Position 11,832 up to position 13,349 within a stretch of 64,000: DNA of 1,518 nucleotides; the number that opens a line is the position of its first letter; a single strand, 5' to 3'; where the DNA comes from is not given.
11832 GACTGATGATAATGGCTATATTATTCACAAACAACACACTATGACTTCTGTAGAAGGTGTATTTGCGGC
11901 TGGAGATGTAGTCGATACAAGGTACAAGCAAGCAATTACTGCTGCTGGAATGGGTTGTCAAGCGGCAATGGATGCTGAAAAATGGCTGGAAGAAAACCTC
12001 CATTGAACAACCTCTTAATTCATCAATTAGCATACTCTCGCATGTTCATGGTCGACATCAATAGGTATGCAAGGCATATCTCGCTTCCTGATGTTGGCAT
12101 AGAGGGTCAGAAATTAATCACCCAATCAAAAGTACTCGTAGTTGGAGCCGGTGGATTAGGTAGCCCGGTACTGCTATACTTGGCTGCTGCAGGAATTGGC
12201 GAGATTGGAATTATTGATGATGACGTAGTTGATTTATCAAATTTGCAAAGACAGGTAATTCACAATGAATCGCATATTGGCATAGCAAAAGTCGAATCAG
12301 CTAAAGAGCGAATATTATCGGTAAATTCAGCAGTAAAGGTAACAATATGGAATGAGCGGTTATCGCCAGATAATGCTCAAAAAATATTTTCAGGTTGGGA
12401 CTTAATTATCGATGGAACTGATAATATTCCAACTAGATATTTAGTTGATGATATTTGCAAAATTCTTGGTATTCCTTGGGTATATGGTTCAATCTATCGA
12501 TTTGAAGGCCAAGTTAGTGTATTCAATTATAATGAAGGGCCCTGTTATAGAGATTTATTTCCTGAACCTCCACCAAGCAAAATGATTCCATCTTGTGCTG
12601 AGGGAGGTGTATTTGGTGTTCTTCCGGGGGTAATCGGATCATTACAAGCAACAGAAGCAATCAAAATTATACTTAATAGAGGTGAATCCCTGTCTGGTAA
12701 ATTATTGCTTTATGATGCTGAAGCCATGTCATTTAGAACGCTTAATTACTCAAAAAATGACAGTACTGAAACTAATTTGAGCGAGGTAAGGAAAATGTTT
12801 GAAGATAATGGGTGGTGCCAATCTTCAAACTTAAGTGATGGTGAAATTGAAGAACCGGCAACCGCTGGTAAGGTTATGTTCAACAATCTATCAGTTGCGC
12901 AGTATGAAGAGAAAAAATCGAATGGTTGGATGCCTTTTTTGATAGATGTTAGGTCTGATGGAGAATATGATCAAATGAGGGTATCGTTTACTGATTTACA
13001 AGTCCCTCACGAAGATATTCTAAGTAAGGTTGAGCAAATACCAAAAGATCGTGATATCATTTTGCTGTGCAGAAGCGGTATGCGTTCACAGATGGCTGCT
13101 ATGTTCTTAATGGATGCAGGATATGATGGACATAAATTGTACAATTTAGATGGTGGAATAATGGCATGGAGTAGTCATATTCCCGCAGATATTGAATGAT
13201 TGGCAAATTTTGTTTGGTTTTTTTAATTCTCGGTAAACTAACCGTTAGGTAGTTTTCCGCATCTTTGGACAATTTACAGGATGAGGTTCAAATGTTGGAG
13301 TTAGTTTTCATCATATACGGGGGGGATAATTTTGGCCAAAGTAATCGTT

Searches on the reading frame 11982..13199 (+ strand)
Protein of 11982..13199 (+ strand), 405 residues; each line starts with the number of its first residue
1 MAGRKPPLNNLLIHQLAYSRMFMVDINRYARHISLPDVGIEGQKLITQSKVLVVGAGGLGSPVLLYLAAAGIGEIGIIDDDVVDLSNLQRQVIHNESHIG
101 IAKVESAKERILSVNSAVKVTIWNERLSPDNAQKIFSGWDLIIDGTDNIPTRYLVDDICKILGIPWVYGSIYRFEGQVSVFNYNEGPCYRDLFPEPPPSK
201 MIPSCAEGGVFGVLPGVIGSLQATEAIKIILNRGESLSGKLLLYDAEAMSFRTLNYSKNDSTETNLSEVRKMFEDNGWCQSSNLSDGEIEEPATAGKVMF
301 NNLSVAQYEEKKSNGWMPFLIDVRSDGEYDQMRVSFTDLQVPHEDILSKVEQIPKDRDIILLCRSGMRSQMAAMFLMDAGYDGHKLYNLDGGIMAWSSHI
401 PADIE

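Call 40: find_encoding_contigs(protein=window:11982-13199:+, flank=10000, max_places=1)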
Protein window:11982-13199:+ (405 aa): 2 contigs read that carry it; 1 place shown.
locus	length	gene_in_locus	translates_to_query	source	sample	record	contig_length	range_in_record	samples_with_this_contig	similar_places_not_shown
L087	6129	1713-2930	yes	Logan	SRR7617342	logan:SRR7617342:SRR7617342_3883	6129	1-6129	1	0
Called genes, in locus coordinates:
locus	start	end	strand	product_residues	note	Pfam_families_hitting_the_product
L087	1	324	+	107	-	?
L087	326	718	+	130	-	PF00885:DMRL_synthase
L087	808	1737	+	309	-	PF00890:FAD_binding_2 (faint), PF01134:GIDA (faint), PF07992:Pyr_redox_2, PF13738:Pyr_redox_3, PF00070:Pyr_redox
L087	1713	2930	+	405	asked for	PF00899:ThiF, PF00581:Rhodanese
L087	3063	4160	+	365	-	PF00072:Response_reg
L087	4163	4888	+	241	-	PF09335:VTT_dom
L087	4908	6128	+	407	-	?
